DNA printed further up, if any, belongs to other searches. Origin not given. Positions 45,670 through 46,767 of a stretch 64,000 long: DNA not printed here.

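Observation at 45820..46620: Hint-type autoprocessing module fused to a small Cys-periodic N-domain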

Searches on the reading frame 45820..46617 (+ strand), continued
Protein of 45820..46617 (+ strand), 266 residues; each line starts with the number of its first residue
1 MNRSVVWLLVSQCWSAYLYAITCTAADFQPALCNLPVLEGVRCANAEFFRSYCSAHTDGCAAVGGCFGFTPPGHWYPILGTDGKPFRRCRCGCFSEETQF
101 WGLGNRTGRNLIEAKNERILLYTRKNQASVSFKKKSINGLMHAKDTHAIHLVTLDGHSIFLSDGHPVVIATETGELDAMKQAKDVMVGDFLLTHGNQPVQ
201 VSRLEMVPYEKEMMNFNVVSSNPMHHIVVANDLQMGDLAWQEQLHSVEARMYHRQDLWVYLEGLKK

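Call 57: find_encoding_contigs(protein=P0172, flank=8000, max_places=1)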
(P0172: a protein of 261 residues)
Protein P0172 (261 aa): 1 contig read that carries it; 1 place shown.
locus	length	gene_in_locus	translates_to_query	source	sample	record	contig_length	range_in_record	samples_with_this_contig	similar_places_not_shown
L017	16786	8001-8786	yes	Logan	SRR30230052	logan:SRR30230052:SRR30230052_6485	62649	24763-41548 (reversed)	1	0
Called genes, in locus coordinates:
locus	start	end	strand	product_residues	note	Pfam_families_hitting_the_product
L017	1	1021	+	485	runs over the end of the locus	PF01225:Mur_ligase, PF08245:Mur_ligase_M, PF02875:Mur_ligase_C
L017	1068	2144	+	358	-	PF00953:Glycos_transf_4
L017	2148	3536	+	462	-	PF13241:NAD_binding_7 (faint), PF21799:MurD-like_N, PF08245:Mur_ligase_M, PF02875:Mur_ligase_C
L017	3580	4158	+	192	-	-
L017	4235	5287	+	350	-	PF01098:FTSW_RODA_SPOVE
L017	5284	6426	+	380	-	PF03033:Glyco_transf_28, PF04101:Glyco_tran_28_C, PF06722:EryCIII-like_C (weak)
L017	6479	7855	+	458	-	PF01225:Mur_ligase, PF08245:Mur_ligase_M, PF02875:Mur_ligase_C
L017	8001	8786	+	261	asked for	PF14890:Intein_splicing (weak)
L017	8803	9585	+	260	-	-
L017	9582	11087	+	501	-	-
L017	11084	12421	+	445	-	-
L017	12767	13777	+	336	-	PF01565:FAD_binding_4, PF02873:MurB_C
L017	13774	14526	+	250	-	PF08478:POTRA_1 (weak), PF03799:FtsQ_DivIB_C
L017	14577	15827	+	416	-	PF14450:FtsA (weak), PF02491:SHS2_FTSA, PF06723:MreB_Mbl, PF14450:FtsA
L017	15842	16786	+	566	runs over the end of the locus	PF00091:Tubulin, PF12327:FtsZ_C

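Call 58: find_encoding_contigs(protein=P0200, flank=8000, max_places=1)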
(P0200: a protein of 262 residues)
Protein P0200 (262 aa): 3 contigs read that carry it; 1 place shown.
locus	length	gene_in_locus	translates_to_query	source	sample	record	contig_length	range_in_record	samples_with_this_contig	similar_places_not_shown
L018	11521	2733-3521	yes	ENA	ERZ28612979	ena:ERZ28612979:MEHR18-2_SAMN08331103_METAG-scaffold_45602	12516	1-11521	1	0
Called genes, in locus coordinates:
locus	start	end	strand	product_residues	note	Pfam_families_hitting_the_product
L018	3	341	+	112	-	?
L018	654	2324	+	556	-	PF22148:Fervidolysin_NPro-like (weak), PF00082:Peptidase_S8, PF00431:CUB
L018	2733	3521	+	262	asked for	-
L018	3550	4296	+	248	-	-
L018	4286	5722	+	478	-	-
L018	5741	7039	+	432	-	-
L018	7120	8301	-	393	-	-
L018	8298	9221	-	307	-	PF14394:DUF4423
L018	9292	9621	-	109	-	-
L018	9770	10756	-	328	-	PF00561:Abhydrolase_1, PF12146:Hydrolase_4 (faint), PF12697:Abhydrolase_6, PF08386:Abhydrolase_4 (weak)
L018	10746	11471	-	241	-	PF16697:Yop-YscD_cpl (faint), PF00498:FHA (weak)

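Call 65: list_cluster_members(proteins=[P0147, P0151, P0153, P0157, P0160, P0167, P0173, P0177, P0190, P0208])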
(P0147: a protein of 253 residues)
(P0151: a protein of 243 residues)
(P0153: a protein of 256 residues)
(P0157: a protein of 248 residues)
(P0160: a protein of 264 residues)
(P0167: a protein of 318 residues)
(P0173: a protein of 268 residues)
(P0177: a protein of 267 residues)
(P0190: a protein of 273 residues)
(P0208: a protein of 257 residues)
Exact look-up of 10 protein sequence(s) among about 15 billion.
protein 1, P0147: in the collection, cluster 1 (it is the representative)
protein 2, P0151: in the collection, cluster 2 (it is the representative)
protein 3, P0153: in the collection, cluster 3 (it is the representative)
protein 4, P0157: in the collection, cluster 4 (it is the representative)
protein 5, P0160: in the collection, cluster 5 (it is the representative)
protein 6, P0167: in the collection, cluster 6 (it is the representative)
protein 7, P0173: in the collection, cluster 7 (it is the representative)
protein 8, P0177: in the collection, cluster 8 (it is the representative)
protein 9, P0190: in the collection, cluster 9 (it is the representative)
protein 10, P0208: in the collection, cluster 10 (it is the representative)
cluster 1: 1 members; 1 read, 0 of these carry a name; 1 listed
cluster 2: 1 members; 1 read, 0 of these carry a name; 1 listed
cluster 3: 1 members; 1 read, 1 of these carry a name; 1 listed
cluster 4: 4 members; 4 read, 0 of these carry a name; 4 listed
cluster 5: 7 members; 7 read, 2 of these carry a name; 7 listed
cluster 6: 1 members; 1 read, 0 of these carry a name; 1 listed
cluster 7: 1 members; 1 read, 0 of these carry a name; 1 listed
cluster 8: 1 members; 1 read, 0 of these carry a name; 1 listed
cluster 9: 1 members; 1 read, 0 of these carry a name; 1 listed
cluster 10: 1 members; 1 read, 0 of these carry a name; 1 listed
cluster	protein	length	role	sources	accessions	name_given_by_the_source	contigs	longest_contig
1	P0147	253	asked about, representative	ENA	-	-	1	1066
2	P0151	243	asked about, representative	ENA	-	-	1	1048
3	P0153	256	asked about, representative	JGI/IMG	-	hypothetical protein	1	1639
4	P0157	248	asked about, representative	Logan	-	-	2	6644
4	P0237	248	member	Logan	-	-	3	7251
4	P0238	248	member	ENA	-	-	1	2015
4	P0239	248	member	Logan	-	-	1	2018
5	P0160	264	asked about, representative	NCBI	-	-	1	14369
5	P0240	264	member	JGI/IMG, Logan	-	hypothetical protein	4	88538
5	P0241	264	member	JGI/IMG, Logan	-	hypothetical protein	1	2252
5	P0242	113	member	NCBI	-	-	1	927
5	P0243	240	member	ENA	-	-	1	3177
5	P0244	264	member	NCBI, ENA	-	-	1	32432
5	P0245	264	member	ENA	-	-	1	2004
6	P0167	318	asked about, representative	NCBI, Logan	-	-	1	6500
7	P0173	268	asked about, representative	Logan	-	-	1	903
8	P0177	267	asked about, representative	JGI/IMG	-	-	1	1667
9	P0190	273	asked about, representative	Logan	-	-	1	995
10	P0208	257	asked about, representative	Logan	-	-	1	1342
